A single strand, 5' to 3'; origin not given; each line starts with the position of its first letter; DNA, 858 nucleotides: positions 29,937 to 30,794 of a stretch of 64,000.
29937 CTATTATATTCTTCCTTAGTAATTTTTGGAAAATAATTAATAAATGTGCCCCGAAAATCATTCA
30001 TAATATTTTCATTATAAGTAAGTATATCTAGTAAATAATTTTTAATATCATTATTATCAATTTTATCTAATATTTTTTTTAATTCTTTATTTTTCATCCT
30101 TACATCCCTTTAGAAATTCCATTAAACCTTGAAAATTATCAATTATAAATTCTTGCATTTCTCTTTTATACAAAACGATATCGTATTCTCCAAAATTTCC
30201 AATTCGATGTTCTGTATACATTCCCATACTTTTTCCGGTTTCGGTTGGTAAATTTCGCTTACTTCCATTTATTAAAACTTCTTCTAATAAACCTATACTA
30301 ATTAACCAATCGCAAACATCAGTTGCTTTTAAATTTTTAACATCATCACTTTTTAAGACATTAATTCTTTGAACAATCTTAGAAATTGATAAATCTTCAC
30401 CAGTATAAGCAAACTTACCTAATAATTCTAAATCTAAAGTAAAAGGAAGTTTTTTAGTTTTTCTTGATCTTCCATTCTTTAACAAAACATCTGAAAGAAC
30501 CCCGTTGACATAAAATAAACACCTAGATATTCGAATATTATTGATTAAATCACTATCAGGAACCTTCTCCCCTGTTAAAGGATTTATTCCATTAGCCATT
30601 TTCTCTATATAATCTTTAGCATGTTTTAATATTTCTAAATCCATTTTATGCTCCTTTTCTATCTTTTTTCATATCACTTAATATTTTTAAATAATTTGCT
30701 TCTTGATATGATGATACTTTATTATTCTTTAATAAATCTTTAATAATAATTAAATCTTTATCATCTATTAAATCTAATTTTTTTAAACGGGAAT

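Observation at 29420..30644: Two unrecognisable genes translationally fused to the end of the Wadjet operon: candidate new accessory or stand-alone module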

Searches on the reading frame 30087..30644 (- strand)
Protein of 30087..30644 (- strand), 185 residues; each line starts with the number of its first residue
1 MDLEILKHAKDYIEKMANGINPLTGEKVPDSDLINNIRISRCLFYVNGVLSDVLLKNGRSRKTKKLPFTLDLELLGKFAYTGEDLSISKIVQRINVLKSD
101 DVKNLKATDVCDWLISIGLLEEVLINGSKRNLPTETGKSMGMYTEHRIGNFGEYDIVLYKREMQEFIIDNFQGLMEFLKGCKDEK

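Call 6: search_protein_families(library=pfam, proteins=[window:30087-30644:-], max_evalue=1)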
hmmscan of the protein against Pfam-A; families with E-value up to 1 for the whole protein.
window:30087-30644:- (185 aa): 1 family
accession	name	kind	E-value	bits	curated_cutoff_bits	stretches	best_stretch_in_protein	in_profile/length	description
PF07647.24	SAM_2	-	0.16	12.6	20.5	1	102-121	1-19/66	SAM domain (Sterile alpha motif)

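Call 7: search_protein_families(library=padloc, proteins=[window:30087-30644:-], max_evalue=1)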
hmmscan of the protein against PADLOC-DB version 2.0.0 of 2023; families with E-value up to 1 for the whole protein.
window:30087-30644:- (185 aa): 0 families

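Call 8: search_protein_families(library=ncbifam, proteins=[window:30087-30644:-], max_evalue=1)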
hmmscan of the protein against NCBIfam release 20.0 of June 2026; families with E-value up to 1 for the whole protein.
window:30087-30644:- (185 aa): 0 families

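Call 9: find_homologous_proteins(query=window:30087-30644:-)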
Query window:30087-30644:- (185 aa): 261 proteins with E <= 0.001 among 330 candidates; the best 120 are listed.
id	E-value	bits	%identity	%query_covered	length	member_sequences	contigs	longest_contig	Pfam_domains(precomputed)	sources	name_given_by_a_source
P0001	7.4e-117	405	99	100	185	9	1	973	-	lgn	-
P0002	2.1e-70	254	66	96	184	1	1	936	-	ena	-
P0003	2.1e-70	254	65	96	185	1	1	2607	-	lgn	-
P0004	2.2e-70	254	66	97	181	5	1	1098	-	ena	-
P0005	1.6e-69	251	66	97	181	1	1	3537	-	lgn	-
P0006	2.3e-69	251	64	96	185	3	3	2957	-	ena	-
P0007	3.9e-68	247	68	96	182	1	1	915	-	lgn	-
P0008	4.6e-67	243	65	96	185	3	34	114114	-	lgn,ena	-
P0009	4.1e-66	240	62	96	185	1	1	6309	-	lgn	-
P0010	8.1e-66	239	62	96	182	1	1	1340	-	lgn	-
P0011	2.8e-65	237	63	96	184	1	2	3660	-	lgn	-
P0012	3.8e-65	237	64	96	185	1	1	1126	-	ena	-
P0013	3.8e-65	237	64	96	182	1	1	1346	-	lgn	-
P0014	5.5e-65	236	62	96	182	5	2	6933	-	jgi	-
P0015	1.5e-63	232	63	96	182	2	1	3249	-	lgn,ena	-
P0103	2.9e-41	159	43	95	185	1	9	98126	-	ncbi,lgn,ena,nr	ncbi:MAG: hypothetical protein IJH07_05875 [Ruminococcus sp.]|nr:hypothetical protein [Ruminococcus 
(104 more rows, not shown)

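Call 11: search_protein_families(library=phrogs, proteins=[window:30087-30644:-], max_evalue=1)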
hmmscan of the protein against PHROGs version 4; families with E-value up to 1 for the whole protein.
window:30087-30644:- (185 aa): 0 families

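Call 13: find_encoding_contigs(protein=P0008, flank=8000, max_places=4)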
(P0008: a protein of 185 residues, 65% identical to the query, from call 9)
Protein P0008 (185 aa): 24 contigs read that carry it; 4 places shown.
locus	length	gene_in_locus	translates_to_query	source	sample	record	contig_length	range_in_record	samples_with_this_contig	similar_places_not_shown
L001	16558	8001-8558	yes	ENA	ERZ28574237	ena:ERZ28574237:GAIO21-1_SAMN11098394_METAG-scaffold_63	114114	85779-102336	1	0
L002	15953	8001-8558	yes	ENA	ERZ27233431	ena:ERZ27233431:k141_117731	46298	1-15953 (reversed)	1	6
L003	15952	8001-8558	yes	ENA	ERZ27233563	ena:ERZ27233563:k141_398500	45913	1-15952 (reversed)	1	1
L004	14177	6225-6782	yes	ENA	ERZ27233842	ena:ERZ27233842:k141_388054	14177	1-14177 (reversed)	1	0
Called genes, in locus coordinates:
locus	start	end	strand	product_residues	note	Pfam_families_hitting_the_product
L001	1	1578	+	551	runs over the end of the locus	PF00485:PRK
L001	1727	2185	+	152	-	PF01797:Y1_Tnp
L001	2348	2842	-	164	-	PF06695:Sm_multidrug_ex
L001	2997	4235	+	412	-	PF03952:Enolase_N, PF00113:Enolase_C, PF13378:MR_MLE_C (weak)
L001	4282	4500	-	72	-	PF00313:CSD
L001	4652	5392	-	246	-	PF04397:LytTR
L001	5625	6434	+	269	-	PF07501:G5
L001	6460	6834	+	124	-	PF13811:DUF4186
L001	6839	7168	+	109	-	PF01588:tRNA_bind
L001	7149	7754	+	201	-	PF08668:HDOD, PF01966:HD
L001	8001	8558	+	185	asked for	-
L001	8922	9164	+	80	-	PF04326:SLFN_AlbA_2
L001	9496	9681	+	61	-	PF13412:HTH_24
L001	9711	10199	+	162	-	PF20464:MmeI_N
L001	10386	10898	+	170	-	PF20465:MmeI_hel (weak)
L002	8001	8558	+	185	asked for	-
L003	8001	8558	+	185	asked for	-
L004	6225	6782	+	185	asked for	-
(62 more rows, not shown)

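Call 14: find_encoding_contigs(protein=P0103, flank=8000, max_places=3)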
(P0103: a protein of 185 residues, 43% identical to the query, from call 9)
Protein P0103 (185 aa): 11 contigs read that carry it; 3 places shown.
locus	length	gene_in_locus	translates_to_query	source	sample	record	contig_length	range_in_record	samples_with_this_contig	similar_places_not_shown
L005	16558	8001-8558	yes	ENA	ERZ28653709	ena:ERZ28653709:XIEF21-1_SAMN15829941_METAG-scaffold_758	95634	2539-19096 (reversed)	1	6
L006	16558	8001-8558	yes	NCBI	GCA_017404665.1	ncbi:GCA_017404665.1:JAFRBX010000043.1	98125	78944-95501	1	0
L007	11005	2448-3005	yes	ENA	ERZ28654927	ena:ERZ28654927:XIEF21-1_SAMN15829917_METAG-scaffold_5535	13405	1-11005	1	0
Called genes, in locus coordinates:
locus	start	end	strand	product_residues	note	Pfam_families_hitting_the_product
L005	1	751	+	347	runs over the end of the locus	PF09700:Cas_Cmr3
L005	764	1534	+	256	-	PF03787:RAMPs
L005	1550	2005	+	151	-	-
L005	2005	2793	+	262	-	PF03787:RAMPs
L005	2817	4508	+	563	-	-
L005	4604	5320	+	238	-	PF00882:Zn_dep_PLPC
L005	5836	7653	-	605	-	PF03235:GmrSD_N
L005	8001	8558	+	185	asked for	-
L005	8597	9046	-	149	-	-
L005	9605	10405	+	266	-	-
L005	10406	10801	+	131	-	-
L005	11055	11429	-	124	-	PF13560:HTH_31, PF01381:HTH_3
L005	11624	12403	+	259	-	PF00072:Response_reg, PF08769:Spo0A_C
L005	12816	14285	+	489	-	-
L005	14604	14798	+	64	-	-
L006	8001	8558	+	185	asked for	-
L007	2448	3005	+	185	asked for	-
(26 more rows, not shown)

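Call 18: search_solved_structures(query=A1, max_evalue=10, show_alignments=2)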
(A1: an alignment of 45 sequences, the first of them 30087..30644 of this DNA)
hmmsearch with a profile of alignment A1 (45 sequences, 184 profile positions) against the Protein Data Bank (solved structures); distinct sequences matched with E-value up to 10: 3.
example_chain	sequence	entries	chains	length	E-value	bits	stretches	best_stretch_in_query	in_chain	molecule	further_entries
1tbx_A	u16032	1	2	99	0.021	17.8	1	67-156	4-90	Hypothetical 11.0 kDa protein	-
3j7a_O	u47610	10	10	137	0.86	12.5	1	108-179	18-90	40S ribosomal protein eS10 | 40S ribosomal protein S10 | 40S ribosomal protein S10, putative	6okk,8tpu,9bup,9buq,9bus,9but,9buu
6k4c_A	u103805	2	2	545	1.1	12.1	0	21-87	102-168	Ancestral luciferase AncLamp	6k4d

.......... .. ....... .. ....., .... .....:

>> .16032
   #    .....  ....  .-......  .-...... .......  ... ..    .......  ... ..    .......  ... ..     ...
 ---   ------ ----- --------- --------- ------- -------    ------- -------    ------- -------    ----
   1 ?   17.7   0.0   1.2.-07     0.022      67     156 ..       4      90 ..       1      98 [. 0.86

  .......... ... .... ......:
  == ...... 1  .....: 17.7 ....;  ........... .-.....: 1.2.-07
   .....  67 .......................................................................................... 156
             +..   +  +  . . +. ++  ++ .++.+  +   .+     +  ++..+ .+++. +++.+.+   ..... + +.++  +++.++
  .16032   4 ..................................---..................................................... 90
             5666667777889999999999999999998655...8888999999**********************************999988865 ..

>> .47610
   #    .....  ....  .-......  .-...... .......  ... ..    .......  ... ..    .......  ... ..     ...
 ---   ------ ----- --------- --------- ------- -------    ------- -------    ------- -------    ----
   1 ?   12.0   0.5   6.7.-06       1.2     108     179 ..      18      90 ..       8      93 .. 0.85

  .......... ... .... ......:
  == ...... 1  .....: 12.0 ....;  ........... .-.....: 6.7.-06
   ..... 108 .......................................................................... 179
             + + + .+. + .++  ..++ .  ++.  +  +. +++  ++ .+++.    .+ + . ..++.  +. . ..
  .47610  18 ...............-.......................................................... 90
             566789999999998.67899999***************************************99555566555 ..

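Call 20: find_related_loci(query=A1, collection=genome_contigs, flank=10000)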
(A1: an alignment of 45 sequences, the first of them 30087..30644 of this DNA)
Query A1 (185 aa) in genome_contigs; peptide patterns used: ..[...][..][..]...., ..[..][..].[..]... (x = any residue, [..] = any of these).
335 stretches matched a pattern; 302 encode a relative of the query (tblastn E <= 1e-3); the best 80 are kept; 80 distinct loci.
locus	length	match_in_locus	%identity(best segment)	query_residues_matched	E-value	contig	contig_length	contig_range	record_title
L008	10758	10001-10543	55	1-180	3e-62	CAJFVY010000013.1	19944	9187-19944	uncultured Bacilli bacterium isolate Coassembly_mag_124 genome assembly, contig: MAGpy_11413_min2k_bin_124_fak87_304160,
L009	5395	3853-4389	54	1-178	3e-62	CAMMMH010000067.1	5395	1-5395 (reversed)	MAG: uncultured Tenericutes bacterium isolate ERR4968579_bin.33_MetaWRAP_v1.1_MAG genome assembly, contig: NODE_5385_len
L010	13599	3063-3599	54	1-178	3e-62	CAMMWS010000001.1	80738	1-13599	MAG: uncultured Tenericutes bacterium isolate ERR4968606_bin.83_MetaWRAP_v1.1_MAG genome assembly, contig: NODE_307_leng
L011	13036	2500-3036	54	1-178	8e-62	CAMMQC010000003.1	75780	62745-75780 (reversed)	MAG: uncultured Tenericutes bacterium isolate ERR4836964_bin.35_MetaWRAP_v1.1_MAG genome assembly, contig: NODE_382_leng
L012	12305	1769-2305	54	1-178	7e-62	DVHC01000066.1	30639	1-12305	MAG TPA_asm: Candidatus Onthousia excrementipullorum isolate CHK184-20233 CHK184__C212316_L30639_ERR3414579, whole genom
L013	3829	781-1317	54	1-178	6e-62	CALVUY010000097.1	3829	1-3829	MAG: uncultured Bacilli bacterium isolate BRZ_EQ__bin120 genome assembly, contig: BRZ_EQ__NODE_31050_length_3829_cov_10.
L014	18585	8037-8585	53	1-182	9e-62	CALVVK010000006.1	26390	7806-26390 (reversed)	MAG: uncultured Bacilli bacterium isolate BRZ_CE__bin71 genome assembly, contig: BRZ_CE__NODE_2613_length_26390_cov_5.50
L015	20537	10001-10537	54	1-178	5e-62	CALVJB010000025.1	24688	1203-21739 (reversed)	MAG: uncultured Bacilli bacterium isolate BRZ_PQ__bin74 genome assembly, contig: BRZ_PQ__NODE_2785_length_24688_cov_45.9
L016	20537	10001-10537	55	1-178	5e-62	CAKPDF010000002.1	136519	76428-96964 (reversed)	MAG: uncultured Bacilli bacterium isolate REFINED_METABAT215_TOP10_CONTIGS_1500_ASSEMBLY_K77_MERGED__Hadza_MoBio_hadza-E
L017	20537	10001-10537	53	1-178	2e-61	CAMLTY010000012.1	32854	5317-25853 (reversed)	MAG: uncultured Tenericutes bacterium isolate ERR4304454_bin.35_MetaWRAP_v1.1_MAG genome assembly, contig: NODE_1682_len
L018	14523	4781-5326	52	1-181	2e-61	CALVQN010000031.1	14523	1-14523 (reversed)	MAG: uncultured Bacilli bacterium isolate BRZ_MR__bin4 genome assembly, contig: BRZ_MR__NODE_4390_length_14523_cov_7.391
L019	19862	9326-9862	54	1-178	2e-61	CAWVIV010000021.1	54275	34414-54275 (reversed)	MAG: uncultured Bacilli bacterium isolate metabat2_pooled_metaflye.372 MAG genome assembly, contig: contig_48650, whole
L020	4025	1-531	54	3-178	1e-60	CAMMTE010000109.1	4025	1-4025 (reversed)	MAG: uncultured Tenericutes bacterium isolate ERR4835846_bin.32_MetaWRAP_v1.1_MAG genome assembly, contig: NODE_8340_len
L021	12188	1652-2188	49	1-178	2e-54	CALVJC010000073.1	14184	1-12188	MAG: uncultured Bacilli bacterium isolate E01__bin10 genome assembly, contig: E01__k127_2052426, whole genome shotgun se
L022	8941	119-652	50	1-178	1e-50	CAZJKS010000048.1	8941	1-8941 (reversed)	MAG TPA_asm: uncultured Muribaculaceae bacterium isolate SRP141132_co4_227 genome assembly, contig: NODE_8430_length_894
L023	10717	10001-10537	44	2-177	3e-50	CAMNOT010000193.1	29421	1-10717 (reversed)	MAG: uncultured Clostridia bacterium isolate SRR873599_bin.74_metaWRAP_v1.3_MAG genome assembly, contig: ERZ1756080.2865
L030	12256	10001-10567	44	2-185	5e-48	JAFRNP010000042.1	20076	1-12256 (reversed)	MAG: Clostridia bacterium isolate RGIG2633 Goat_Omasum-1__c138270, whole genome shotgun sequence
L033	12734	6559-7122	41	2-182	2e-47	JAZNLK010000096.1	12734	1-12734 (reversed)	MAG: Clostridia bacterium isolate T1900044670_TS20190136.MAGScoT_cleanbin_000036 SGB_1582_k141_4022541, whole genome sho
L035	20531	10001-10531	43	1-176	8e-46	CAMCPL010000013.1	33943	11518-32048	MAG: uncultured Clostridia bacterium isolate SRR17382096_bin.7_metaWRAP_v1.3_MAG genome assembly, contig: ERZ10544647.52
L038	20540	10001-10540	43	2-176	2e-43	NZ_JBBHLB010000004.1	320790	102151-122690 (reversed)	Flavonifractor porci strain P01024 N24_ctg04, whole genome shotgun sequence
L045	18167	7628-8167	44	2-175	2e-44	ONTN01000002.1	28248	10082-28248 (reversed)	uncultured Clostridiales bacterium isolate RUG626 genome assembly, contig: scaffold_818, whole genome shotgun sequence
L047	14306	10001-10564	45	2-185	3e-44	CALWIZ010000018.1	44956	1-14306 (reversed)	MAG: uncultured Clostridia bacterium isolate BRZ_DH__bin49 genome assembly, contig: BRZ_DH__NODE_814_length_44956_cov_7.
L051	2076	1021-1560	42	2-175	2e-44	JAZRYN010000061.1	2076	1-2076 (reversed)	MAG: Lachnospiraceae bacterium isolate T1900044949_TA20190002.MAGScoT_cleanbin_000077 SGB_3553_k141_696756, whole genome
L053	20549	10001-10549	43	2-178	6e-44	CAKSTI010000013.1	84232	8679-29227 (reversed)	MAG: uncultured Clostridia bacterium isolate REFINED_METABAT215_TOP10_CONTIGS_1500_ASSEMBLY_K77_MERGED__Hadza_MoBio_hadz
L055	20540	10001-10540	43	2-175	1e-43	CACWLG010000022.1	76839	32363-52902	MAG: Ruminococcaceae bacterium isolate RUG10684 genome assembly, contig: RUG10684_asm_22, whole genome shotgun sequence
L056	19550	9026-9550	47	4-175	7e-44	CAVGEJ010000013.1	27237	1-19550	Eubacterium sp. CAG:180 isolate H07667-L1_cleanbin_000017 genome assembly, contig: Spades_H07667-L1_contig_1460, whole g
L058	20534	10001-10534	41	1-176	1e-43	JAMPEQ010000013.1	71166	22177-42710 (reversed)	MAG: Bacteroides sp. isolate NALB_7823_8 Scaffold_#13__SCF_013___71166_bp, whole genome shotgun sequence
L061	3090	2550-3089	45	2-176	2e-43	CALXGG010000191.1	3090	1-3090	MAG: uncultured Oscillospiraceae bacterium isolate BRZ_CV__bin107 genome assembly, contig: BRZ_CV__NODE_40184_length_309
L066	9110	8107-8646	42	2-175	2e-42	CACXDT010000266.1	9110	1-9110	MAG: Ruminococcaceae bacterium isolate RUG11160 genome assembly, contig: RUG11160_asm_266, whole genome shotgun sequence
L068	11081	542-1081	43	2-175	1e-42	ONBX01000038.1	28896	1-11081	uncultured Clostridiales bacterium isolate RUG166 genome assembly, contig: scaffold_1992, whole genome shotgun sequence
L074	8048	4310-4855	43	2-176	3e-42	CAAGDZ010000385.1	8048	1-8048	MAG TPA_asm: Ruminococcaceae bacterium, isolate HGM13344, WGS project CAAGDZ010000000 data, contig: SRS476152_55_k119_35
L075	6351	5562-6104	43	2-180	7e-42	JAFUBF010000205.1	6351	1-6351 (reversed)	MAG: Clostridia bacterium isolate RGIG4336 Roe_deer_Jejunum-1__c94619, whole genome shotgun sequence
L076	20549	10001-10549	39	2-180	3e-42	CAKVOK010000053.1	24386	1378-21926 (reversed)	MAG: uncultured Clostridia bacterium isolate REFINED_METABAT215_TOP10_CONTIGS_1500_ASSEMBLY_K77_MERGED__Hadza_MoBio_hadz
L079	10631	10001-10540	41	2-175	2e-41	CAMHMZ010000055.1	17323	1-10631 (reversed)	MAG: uncultured Clostridia bacterium isolate SRR11784281_bin.87_metaWRAP_v1.3_MAG genome assembly, contig: ERZ12203356.4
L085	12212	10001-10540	41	2-175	1e-41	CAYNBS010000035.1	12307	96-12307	MAG TPA_asm: uncultured Oscillospiraceae bacterium isolate binchicken_co353_365 genome assembly, contig: NODE_11386_leng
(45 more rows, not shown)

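Call 26: predict_structure(alignment_id=A1)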
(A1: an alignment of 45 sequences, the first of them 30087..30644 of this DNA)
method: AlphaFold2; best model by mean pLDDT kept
length: 185 residues; sequences in the alignment: 45
mean_pLDDT: 89.0   pTM: 0.62
mean pLDDT of the five models: 89.0, 88.0, 87.5, 87.4, 86.1
residues with pLDDT >= 90: 112; 70-90: 60; 50-70: 11; < 50: 2
segments of 3 or more residues with pLDDT < 50: none
pLDDT, mean of each block of 10 residues (from residue 1): 84 91 89 84 89 73 74 92 97 94 94 97 90 97 94 93 97 92 53
secondary structure, 60 per line:
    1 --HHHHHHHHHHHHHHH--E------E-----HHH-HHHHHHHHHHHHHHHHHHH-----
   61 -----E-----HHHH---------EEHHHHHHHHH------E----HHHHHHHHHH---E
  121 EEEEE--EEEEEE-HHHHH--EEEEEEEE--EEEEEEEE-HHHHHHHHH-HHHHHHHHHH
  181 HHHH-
elements in order: H3-17 H37-55 H72-75 H87-95 H107-116 E120-125 E128-133 H135-139 E142-149 E152-159 H161-169 H171-184

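Call 31: fold_search(model_id=the predicted structure, library=pdb)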
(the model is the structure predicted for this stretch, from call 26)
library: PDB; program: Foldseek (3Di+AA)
matches with E <= 10: 613; with E <= 0.001: 0
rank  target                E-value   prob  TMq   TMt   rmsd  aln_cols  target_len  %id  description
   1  4hw0_C                6.2e-02  0.77  0.21  0.35  10.8       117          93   15  Crystal structure of Sso10a-2, a DNA-binding protein from Sulfolobus solfataricus (released 2013-10-30)
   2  1tbx_B                7.0e-02  0.84  0.18  0.35   7.8        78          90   24  Crystal structure of SSV1 F-93 (released 2004-07-13)
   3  4i7h_B                1.3e-01  0.28  0.19  0.22  19.9       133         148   13  Structural basis for peroxide sensing and gene regulation by PerR from Streptococcus pyogenes (released 2013-05-08)
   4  4hw0_B                2.0e-01  0.51  0.21  0.34  10.8       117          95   15  Crystal structure of Sso10a-2, a DNA-binding protein from Sulfolobus solfataricus (released 2013-10-30)
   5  6abt_A                2.4e-01  0.57  0.27  0.42   8.6       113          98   13  Crystal structure of transcription factor from Listeria monocytogenes (released 2019-06-05)
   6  7dvs_C                2.5e-01  0.18  0.20  0.28  12.3       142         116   12  Crystal structure of Apo (heme-free) PefR (released 2021-09-29)
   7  7ott                  2.5e-01  0.10  0.13  0.11  13.1       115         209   15  Metabolon-embedded pyruvate dehydrogenase complex E2 core at near-atomic resolution (released 2021-12-01)
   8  1tbx_A                2.7e-01  0.63  0.18  0.33   7.3        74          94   23  Crystal structure of SSV1 F-93 (released 2004-07-13)
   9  4hw0_A                2.9e-01  0.44  0.21  0.33  10.8       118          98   15  Crystal structure of Sso10a-2, a DNA-binding protein from Sulfolobus solfataricus (released 2013-10-30)
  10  2rdp                  2.9e-01  0.35  0.19  0.25  13.3       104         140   19  The structure of a MarR family protein from Bacillus stearothermophilus (released 2007-11-13)
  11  4ejo_A                2.9e-01  0.33  0.24  0.34  11.1       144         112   10  Crystal structure of padr family transcriptional regulator from Eggerthella lenta DSM 2243 (released 2012-04-25)
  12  7dvu                  3.0e-01  0.15  0.19  0.23  13.7       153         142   12  Crystal structure of heme sensor protein PefR in complex with heme and cyanide (released 2021-09-29)
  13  3f3x                  3.2e-01  0.16  0.19  0.24  12.9       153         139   15  Crystal structure of the transcriptional regulator BldR from Sulfolobus Solfataricus (released 2009-05-05)
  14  7dvr                  3.2e-01  0.14  0.19  0.22  14.5       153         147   12  Crystal structure of heme sensor protein PefR from Streptococcus agalactiae in complex with heme (released 2021-09-29)
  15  8zde_C                3.4e-01  0.15  0.19  0.23  15.1       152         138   12  Crystal structure of HsmR with DNA bound (released 2025-11-05)
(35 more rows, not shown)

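Call 32: search_protein_families(library=pfam, alignment_id=A3, max_evalue=0.00001)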
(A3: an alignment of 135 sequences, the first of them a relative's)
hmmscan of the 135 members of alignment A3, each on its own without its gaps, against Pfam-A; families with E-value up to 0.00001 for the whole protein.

A. member 1, L001:7149-7751:+ (201 aa): 2 families
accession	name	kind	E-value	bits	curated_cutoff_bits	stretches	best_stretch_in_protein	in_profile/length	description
PF01966.28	HD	-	6.1e-14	52.7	22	1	31-142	1-113/116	HD domain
PF08668.18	HDOD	-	4.6e-08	33.2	22.9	1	32-123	96-194/196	HDOD domain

B. families by the number of members that match (of 135 scanned): 143 families (the first 25 are shown)
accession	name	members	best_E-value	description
PF13635.12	DUF4143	5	3.9e-37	Domain of unknown function (DUF4143)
PF00271.37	Helicase_C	4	1.7e-28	Helicase conserved C-terminal domain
PF00270.35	DEAD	4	9.1e-28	DEAD/DEAH box helicase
PF13173.12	AAA_14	4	1.2e-23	AAA domain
PF14907.12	NTP_transf_5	3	2.8e-45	Uncharacterised nucleotidyltransferase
PF04851.21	ResIII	3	1.7e-35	Type III restriction enzyme, res subunit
PF13245.12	AAA_19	3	2.6e-23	AAA domain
PF02834.22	LigT_PEase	3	1.8e-20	LigT like Phosphoesterase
PF13563.12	2_5_RNA_ligase2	3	3e-12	2'-5' RNA ligase superfamily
PF13604.12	AAA_30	3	8.8e-11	AAA domain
PF00580.27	UvrD-helicase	2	2.3e-45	UvrD/REP helicase N-terminal domain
PF09820.16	AAA-ATPase_like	2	5.9e-42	Predicted AAA-ATPase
PF01797.21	Y1_Tnp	2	9.7e-41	Transposase IS200 like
PF00588.24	SpoU_methylase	2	4.5e-38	SpoU rRNA Methylase family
PF00005.33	ABC_tran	2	2.3e-29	ABC transporter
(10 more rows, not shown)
